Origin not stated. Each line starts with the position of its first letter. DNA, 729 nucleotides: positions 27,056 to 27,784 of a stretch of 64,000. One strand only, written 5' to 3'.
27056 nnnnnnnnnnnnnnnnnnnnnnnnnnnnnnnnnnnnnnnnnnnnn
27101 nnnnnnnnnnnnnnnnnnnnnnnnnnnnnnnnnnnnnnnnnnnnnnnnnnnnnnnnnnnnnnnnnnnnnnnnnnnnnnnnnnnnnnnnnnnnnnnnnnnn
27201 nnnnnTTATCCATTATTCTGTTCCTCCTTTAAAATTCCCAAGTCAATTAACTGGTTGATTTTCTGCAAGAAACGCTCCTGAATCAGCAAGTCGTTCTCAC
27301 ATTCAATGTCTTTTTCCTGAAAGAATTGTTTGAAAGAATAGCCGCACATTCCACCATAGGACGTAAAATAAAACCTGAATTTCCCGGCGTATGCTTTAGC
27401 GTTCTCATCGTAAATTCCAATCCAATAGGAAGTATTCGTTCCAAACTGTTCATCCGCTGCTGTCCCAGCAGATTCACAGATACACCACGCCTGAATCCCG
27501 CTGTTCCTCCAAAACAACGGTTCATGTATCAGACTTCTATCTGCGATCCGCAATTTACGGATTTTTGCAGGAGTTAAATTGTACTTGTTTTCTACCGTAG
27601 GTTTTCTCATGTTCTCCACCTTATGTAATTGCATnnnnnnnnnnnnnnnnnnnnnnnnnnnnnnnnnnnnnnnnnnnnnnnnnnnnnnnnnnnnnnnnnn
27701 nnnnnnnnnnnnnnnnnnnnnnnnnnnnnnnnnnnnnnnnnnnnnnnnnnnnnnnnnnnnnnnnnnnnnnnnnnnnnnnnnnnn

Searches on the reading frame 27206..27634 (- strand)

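Call 59: search_protein_families(library=pfam, proteins=[window:27206-27634:-], max_evalue=0.01)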
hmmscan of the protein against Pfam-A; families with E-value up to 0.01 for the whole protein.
window:27206-27634:- (142 aa): 1 family
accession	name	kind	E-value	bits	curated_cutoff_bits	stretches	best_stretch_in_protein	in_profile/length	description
PF00765.23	Autoind_synth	-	0.0075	16.3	24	1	50-123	27-98/183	Autoinducer synthase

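Call 61: search_protein_families(library=phrogs, proteins=[window:27206-27634:-], max_evalue=0.001)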
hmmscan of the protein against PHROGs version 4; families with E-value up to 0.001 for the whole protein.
window:27206-27634:- (142 aa): 0 families
